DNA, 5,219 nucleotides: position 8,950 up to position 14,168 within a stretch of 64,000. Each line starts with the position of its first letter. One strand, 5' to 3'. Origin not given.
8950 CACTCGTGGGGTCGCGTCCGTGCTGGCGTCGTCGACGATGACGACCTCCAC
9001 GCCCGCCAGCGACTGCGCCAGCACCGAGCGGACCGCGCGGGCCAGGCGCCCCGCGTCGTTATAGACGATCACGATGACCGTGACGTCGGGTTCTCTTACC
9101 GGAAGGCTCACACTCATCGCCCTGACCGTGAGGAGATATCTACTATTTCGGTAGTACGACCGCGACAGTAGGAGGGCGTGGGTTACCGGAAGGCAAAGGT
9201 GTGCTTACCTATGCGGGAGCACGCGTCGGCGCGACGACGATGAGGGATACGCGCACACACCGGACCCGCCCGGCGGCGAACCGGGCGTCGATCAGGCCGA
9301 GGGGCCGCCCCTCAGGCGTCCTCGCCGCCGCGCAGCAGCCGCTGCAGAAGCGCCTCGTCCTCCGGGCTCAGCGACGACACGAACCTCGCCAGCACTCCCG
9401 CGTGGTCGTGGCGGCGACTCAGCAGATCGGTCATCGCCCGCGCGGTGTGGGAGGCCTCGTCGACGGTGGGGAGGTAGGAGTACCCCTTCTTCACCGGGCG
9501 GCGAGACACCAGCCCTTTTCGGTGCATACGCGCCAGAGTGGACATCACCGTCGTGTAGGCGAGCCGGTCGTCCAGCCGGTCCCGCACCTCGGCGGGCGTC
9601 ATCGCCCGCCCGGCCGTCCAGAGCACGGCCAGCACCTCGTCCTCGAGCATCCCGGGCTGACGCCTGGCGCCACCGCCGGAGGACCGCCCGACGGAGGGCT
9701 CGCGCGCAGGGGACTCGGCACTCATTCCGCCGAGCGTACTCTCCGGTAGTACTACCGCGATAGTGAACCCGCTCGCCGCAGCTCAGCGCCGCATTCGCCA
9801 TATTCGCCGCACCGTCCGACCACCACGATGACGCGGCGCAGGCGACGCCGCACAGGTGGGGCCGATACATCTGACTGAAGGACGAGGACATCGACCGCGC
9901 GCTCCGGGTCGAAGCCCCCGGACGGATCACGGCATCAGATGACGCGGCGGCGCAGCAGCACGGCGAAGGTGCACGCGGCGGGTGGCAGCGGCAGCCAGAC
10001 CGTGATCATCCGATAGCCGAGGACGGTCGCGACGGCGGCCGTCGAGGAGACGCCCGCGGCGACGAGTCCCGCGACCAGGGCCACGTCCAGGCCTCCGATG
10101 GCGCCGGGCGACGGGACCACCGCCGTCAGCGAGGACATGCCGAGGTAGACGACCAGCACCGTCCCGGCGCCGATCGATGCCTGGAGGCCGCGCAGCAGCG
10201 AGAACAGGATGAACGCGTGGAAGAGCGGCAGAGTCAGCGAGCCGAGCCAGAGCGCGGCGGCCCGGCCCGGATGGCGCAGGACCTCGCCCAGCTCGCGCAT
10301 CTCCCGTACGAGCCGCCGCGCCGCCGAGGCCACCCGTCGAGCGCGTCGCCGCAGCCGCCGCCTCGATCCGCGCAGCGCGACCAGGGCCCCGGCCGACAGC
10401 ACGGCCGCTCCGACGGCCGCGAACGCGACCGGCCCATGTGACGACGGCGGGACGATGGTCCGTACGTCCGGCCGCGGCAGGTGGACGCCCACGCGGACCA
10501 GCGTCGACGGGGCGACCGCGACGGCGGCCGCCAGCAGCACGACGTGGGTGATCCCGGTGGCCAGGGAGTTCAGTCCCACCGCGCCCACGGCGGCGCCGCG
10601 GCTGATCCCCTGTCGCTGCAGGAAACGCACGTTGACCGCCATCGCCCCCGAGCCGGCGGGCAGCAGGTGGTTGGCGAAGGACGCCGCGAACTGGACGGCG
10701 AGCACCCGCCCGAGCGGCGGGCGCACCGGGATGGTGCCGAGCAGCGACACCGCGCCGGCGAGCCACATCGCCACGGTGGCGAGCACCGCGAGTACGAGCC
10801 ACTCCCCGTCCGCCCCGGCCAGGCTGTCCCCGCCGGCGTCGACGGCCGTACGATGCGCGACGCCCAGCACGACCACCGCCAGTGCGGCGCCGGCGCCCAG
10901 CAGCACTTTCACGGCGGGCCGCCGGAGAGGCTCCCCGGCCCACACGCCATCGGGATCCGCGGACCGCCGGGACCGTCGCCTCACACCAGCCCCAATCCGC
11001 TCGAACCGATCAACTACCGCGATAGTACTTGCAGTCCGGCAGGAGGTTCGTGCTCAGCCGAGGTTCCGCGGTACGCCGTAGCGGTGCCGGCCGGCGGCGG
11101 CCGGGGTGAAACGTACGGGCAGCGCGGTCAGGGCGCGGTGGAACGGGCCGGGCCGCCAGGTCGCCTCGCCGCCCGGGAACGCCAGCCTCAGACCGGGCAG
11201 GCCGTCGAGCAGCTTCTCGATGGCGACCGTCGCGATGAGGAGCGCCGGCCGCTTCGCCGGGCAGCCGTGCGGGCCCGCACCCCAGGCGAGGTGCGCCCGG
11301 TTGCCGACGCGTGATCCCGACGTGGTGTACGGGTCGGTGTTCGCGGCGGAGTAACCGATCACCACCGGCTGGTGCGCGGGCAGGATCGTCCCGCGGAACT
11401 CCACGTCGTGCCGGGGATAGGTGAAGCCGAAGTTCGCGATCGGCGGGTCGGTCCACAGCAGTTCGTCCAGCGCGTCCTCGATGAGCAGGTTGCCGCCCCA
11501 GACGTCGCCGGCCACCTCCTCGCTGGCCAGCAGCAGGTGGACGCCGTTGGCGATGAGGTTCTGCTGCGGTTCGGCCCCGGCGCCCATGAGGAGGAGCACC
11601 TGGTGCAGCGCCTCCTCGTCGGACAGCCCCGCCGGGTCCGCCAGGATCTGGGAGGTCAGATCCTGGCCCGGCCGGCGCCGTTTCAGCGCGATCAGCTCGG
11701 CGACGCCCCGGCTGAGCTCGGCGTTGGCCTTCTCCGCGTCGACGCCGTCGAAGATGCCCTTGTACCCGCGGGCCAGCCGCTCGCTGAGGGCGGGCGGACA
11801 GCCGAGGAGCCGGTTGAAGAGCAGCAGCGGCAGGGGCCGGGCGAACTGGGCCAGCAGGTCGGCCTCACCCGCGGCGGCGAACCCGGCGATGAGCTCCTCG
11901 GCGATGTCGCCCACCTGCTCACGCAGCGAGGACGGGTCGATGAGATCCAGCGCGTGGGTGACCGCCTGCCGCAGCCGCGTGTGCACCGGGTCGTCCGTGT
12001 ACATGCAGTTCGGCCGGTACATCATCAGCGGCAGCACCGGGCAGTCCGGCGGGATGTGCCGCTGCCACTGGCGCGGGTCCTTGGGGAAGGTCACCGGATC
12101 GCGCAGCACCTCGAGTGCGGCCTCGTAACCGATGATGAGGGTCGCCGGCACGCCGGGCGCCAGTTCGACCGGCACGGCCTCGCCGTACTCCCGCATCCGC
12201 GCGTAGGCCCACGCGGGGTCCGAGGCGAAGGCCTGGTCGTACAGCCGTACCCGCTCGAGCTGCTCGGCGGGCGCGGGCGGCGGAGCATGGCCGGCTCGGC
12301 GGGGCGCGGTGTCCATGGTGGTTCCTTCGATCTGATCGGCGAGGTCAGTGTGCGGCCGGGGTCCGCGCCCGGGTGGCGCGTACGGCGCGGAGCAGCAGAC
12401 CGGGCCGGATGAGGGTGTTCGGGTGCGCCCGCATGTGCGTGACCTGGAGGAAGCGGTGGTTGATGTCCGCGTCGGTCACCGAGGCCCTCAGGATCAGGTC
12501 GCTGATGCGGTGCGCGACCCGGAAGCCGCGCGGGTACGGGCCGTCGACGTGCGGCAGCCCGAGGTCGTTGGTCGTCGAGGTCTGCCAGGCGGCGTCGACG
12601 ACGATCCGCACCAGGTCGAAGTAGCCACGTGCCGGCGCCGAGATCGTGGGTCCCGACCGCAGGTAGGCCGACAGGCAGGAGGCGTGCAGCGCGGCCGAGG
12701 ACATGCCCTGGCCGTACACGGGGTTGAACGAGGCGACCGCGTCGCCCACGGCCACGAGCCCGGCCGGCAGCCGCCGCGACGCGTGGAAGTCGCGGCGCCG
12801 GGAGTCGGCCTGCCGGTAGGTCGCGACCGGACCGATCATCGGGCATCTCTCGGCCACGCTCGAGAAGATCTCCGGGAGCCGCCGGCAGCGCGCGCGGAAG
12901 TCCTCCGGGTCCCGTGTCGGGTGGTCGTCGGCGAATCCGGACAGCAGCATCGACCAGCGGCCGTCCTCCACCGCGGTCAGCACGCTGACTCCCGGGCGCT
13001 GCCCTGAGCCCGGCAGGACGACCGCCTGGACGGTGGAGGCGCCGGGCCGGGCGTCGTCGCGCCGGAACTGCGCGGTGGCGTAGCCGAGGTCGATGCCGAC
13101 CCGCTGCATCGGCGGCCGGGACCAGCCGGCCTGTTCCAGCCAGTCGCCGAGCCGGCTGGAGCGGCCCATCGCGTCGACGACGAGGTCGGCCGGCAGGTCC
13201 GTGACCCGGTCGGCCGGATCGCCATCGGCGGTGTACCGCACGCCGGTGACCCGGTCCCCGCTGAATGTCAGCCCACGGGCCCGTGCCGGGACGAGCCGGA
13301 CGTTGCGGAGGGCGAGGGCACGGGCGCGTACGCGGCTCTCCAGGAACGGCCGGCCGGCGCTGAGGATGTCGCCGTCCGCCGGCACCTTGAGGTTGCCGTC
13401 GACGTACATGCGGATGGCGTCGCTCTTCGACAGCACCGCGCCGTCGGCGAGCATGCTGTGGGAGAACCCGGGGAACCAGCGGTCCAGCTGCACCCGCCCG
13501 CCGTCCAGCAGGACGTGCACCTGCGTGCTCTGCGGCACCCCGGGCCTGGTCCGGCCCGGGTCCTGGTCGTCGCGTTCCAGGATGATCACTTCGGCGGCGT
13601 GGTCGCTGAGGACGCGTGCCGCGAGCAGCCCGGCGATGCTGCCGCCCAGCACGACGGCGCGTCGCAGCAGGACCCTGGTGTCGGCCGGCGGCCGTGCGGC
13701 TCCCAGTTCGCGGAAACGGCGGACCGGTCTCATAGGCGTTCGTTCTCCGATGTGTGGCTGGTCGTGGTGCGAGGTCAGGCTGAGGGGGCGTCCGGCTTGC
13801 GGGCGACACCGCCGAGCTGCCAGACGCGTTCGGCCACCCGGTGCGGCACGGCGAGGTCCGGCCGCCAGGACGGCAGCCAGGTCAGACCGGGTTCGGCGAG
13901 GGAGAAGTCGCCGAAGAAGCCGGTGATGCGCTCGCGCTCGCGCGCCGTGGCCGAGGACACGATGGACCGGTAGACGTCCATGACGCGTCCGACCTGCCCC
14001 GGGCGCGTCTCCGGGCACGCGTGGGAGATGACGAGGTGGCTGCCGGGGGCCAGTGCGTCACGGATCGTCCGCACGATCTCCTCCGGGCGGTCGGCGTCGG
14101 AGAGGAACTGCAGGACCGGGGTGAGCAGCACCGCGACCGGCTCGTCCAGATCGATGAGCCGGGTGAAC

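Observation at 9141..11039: BlaI-family repressor with three near-identical pseudo-palindromic operators wired to envelope-glycopolymer genes, without a BlaR1 sensor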

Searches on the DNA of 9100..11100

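Call 39: search_rna_families(source=window, start=9100, end=11100, threshold=evalue, max_evalue=1)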
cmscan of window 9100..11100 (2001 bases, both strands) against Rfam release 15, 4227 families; matches with E-value up to 1: 0.
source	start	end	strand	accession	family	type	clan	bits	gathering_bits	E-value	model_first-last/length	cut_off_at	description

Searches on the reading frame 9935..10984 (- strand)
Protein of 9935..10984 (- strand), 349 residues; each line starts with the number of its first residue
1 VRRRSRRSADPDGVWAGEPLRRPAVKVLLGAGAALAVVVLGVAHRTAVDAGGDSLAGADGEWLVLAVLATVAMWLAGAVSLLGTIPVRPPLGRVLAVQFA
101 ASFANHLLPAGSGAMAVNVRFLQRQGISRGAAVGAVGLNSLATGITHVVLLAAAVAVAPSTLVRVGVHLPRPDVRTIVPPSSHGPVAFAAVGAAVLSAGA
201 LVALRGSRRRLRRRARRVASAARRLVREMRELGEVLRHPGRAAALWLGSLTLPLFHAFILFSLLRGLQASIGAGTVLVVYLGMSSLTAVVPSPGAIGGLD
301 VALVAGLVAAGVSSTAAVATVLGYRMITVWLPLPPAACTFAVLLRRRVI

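Call 4: search_protein_families(library=pfam, proteins=[window:9935-10984:-])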
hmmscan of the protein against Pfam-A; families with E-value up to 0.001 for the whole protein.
window:9935-10984:- (349 aa): 1 family
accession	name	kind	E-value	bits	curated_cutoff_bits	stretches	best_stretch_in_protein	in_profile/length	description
PF03706.18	LPG_synthase_TM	-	2e-33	116.6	33.4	1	32-333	4-299/302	Lysylphosphatidylglycerol synthase TM region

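Call 68: search_protein_families(library=ncbifam, proteins=[window:9935-10984:-], max_evalue=0.001)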
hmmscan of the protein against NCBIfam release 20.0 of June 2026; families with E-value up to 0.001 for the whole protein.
window:9935-10984:- (349 aa): 2 families
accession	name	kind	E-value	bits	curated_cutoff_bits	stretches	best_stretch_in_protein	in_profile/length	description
TIGR00374.1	TIGR00374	subfamily_domain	2.8e-09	36.8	43.2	1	244-332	214-302/323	flippase-like domain-containing protein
NF033480.1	bifunc_MprF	equivalog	1.1e-08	33.8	600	1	43-346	24-300/841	bifunctional lysylphosphatidylglycerol flippase/synthetase MprF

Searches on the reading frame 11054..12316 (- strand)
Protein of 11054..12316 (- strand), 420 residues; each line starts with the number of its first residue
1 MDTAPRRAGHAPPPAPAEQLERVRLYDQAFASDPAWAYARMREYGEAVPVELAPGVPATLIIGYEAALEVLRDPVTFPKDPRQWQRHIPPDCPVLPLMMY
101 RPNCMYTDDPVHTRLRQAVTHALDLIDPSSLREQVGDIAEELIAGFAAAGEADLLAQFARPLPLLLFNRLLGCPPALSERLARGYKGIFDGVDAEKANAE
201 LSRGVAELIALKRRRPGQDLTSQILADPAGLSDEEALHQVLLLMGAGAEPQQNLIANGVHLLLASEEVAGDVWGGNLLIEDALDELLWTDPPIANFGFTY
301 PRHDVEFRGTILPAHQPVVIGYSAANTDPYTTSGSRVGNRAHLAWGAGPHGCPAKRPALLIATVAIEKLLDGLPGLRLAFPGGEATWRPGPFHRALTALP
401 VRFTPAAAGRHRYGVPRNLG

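Call 4: search_protein_families(library=pfam, proteins=[window:11054-12316:-])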
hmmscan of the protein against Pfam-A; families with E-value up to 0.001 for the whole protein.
window:11054-12316:- (420 aa): 0 families

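Call 68: search_protein_families(library=ncbifam, proteins=[window:11054-12316:-], max_evalue=0.001)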
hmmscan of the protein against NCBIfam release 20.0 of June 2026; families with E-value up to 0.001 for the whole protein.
window:11054-12316:- (420 aa): 6 families
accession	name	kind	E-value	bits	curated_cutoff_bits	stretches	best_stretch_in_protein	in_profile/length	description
TIGR04515.1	P450_rel_GT_act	subfamily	5.8e-25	88.5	343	1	29-401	28-385/386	P450-derived glycosyltransferase activator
NF045816.1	PentlenlactSyn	equivalog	1.2e-21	76.9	700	1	109-403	88-396/396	pentalenolactone synthase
NF041177.1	Cyp119_Thmprot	equivalog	1.2e-14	53.9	680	1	105-369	69-336/368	cytochrome P450 Cyp119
TIGR04538.1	P450_cycloAA_1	subfamily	8.1e-12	44.7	500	1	111-378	76-371/395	cytochrome P450, cyclodipeptide synthase-associated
TIGR04458.1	CYP450_TxtE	equivalog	1.8e-07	30.2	500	0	295-402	291-401/403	4-nitrotryptophan synthase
NF041802.1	P450_SolI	exception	1.1e-06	27.3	850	1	212-370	225-392/424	solanimycin biosynthesis cytochrome P450 SolI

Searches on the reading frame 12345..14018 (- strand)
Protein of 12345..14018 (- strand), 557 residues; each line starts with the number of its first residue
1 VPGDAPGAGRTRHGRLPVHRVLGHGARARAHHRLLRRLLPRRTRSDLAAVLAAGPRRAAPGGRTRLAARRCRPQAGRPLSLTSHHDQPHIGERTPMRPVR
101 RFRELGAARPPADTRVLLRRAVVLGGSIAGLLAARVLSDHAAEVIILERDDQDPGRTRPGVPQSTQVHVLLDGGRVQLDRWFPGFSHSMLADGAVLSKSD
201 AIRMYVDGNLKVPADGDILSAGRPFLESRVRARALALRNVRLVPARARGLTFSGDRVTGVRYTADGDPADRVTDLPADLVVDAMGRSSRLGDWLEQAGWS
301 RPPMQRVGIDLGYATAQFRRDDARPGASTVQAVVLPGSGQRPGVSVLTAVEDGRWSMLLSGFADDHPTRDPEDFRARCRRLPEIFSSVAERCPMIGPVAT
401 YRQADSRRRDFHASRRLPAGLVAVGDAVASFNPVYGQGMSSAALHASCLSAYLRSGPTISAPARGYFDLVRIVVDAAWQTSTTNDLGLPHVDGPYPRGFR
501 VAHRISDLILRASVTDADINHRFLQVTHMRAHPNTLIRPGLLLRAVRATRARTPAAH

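Call 4: search_protein_families(library=pfam, proteins=[window:12345-14018:-])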
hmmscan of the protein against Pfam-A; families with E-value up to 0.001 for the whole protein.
window:12345-14018:- (557 aa): 1 family
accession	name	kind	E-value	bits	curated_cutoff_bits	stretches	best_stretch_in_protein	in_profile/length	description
PF01494.25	FAD_binding_3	-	7.2e-06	25.9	22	0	122-174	5-57/349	FAD binding domain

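Call 68: search_protein_families(library=ncbifam, proteins=[window:12345-14018:-], max_evalue=0.001)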
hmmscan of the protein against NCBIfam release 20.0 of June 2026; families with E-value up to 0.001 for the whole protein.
window:12345-14018:- (557 aa): 8 families
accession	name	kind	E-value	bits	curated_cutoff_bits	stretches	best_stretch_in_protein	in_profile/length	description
NF002480.1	PRK01747.1-1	equivalog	1.7e-05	23.5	540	0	115-162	245-291/645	bifunctional tRNA (5-methylaminomethyl-2-thiouridine)(34)-methyltransferase MnmC2/FAD-dependent 5-carboxymethylaminomethyl-2-thiouridine(34)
NF005566.0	PRK07236.1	subfamily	3.4e-05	22.9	333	1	119-152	7-40/386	hypothetical protein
NF041080.1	DGGGPL_reductase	equivalog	8.5e-05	21.6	580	0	419-451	277-309/447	digeranylgeranylglycerophospholipid reductase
NF038174.1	maturase_GoxB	equivalog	0.0001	21.5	400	0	419-444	276-301/358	glycine oxidase maturase GoxB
NF004834.1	PRK06185.1-3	subfamily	0.00012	21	500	0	233-290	118-172/420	FAD-dependent oxidoreductase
TIGR02032.1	GG-red-SF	subfamily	0.00025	20.8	158.8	0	122-151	4-33/297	geranylgeranyl reductase family protein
NF004833.1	PRK06185.1-1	subfamily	0.00063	18.6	488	0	122-445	6-307/403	FAD-dependent oxidoreductase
NF038171.1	maturase_LodB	equivalog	0.00086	18.5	400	0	400-450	262-307/361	lysine-epsilon-oxidase maturase LodB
